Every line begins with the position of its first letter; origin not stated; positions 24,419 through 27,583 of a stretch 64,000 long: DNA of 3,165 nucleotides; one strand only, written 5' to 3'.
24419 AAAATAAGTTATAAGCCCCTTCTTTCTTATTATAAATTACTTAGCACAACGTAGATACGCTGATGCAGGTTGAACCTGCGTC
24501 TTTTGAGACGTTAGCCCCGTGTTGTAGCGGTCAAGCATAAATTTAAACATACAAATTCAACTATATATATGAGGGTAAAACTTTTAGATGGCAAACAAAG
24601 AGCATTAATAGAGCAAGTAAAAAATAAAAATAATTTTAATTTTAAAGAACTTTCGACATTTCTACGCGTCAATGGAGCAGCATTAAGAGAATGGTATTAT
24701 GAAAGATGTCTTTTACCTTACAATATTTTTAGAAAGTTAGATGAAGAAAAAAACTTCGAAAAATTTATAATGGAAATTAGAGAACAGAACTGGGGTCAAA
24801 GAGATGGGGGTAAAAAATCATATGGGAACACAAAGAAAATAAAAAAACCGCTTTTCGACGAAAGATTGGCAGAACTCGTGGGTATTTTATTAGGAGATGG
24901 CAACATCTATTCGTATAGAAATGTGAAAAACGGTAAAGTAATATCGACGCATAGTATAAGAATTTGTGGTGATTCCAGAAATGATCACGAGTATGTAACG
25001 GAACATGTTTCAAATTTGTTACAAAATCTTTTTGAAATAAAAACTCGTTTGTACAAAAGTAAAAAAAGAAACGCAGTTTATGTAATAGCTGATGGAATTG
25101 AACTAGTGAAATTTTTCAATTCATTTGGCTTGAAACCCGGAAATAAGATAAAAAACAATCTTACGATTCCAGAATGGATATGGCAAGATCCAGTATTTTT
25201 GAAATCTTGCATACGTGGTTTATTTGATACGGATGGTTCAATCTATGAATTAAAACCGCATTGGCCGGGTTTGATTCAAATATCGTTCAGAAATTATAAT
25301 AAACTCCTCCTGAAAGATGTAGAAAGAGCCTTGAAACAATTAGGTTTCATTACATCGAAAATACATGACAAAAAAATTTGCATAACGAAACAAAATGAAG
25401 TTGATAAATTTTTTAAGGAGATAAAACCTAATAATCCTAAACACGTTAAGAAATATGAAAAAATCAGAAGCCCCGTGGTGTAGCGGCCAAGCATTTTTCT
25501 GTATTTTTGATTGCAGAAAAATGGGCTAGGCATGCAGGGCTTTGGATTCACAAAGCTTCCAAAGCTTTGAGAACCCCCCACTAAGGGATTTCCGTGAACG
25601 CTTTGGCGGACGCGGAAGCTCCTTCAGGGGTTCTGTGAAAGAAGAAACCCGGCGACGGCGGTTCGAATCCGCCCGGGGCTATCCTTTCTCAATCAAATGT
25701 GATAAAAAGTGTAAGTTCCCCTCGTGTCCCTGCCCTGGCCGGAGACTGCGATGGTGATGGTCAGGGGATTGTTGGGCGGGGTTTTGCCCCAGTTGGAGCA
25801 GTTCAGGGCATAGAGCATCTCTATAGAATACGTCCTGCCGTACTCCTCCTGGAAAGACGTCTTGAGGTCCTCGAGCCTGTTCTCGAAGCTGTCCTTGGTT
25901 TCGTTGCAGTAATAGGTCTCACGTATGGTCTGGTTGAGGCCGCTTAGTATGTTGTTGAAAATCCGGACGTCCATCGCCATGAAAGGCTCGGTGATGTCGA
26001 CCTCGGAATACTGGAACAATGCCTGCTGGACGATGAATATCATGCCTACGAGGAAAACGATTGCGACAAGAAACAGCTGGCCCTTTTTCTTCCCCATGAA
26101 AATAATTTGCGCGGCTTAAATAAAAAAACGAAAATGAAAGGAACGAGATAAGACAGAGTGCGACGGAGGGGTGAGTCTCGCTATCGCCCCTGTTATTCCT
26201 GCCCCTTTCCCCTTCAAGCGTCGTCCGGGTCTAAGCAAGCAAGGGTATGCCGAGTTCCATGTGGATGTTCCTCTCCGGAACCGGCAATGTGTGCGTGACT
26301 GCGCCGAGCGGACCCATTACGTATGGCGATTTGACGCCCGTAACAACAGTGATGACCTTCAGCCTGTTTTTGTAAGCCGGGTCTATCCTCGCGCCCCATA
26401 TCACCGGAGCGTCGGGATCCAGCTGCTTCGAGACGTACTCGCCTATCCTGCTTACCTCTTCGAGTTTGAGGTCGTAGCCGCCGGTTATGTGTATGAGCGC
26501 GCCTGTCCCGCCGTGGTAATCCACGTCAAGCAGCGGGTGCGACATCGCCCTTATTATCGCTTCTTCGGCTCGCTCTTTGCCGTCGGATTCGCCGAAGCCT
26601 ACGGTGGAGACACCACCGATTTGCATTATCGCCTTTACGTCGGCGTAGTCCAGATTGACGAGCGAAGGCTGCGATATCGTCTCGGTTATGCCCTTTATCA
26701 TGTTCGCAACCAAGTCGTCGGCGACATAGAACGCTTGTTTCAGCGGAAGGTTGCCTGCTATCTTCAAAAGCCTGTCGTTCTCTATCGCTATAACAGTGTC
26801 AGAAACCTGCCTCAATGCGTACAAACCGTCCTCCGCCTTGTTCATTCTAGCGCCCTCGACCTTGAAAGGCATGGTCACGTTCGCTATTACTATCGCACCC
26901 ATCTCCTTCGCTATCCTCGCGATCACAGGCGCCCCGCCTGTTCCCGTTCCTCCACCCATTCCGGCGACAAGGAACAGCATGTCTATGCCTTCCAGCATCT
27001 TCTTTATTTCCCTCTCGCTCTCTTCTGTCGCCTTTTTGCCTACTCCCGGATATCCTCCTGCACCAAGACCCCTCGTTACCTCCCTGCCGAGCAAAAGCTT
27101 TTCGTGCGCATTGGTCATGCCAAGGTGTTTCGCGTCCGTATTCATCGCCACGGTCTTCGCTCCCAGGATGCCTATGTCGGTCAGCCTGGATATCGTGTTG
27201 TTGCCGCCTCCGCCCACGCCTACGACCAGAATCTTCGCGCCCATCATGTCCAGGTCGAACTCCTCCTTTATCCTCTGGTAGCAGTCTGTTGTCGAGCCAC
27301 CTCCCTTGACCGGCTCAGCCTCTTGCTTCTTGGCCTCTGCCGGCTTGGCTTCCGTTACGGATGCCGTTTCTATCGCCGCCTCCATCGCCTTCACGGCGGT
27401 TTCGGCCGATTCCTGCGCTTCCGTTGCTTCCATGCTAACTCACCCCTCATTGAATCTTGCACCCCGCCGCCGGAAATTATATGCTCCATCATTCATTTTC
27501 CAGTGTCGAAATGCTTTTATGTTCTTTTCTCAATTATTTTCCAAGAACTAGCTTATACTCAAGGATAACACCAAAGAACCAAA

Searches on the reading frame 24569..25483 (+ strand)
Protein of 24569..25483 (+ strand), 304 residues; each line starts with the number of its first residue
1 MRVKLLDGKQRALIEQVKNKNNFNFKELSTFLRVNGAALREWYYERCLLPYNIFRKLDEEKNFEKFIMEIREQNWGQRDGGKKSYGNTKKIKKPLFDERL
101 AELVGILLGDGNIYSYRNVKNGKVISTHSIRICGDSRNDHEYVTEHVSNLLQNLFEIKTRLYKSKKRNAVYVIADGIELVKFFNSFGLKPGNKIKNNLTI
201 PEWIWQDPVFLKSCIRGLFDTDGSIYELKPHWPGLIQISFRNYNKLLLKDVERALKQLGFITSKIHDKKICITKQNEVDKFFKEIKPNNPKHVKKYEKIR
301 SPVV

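Call 54: search_protein_families(library=pfam, proteins=[window:24569-25483:+], max_evalue=0.01)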
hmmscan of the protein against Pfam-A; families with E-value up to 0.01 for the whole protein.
window:24569-25483:+ (304 aa): 1 family
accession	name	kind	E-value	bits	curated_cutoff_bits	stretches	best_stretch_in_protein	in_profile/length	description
PF14528.11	LAGLIDADG_3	-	2.7e-14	53.6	22.5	2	214-284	6-80/82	LAGLIDADG-like domain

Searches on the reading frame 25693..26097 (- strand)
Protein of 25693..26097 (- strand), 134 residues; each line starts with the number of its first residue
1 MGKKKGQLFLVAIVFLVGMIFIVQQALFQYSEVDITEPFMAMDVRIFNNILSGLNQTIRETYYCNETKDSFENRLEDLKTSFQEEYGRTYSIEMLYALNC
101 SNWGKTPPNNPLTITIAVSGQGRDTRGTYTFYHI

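Call 54: search_protein_families(library=pfam, proteins=[window:25693-26097:-], max_evalue=0.01)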
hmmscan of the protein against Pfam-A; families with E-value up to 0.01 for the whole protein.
window:25693-26097:- (134 aa): 0 families

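Call 99: search_protein_families(library=ncbifam, proteins=[window:25693-26097:-], max_evalue=1)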
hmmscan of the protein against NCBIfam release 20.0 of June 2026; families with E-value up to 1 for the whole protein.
window:25693-26097:- (134 aa): 0 families
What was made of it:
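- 25693..26097 (-): Candidate class III-signal pilin (MGKKKG|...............), a possible substrate of the machine. No Pfam or NCBIfam hit (calls 54, 99).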

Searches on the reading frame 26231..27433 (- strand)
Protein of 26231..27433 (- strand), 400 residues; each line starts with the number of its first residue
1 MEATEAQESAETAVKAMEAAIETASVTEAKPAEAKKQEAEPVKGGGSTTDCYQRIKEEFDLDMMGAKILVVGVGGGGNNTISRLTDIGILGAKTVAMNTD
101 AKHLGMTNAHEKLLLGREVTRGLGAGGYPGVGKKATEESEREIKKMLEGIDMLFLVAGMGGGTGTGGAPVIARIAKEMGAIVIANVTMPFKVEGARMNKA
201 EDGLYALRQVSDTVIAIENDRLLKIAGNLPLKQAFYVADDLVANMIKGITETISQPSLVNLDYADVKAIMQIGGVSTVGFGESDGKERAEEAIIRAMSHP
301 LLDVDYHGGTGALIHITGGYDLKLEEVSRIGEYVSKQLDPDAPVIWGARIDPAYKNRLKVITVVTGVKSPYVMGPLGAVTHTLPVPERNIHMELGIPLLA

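Call 54: search_protein_families(library=pfam, proteins=[window:26231-27433:-], max_evalue=0.01)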
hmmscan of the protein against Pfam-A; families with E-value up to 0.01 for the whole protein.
window:26231-27433:- (400 aa): 2 families
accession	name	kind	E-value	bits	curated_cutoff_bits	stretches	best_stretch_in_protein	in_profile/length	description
PF00091.31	Tubulin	-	1.8e-45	156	33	1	67-226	1-189/190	Tubulin/FtsZ family, GTPase domain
PF12327.13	FtsZ_C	-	1.1e-31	109.4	27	1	274-368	1-95/95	FtsZ family, C-terminal domain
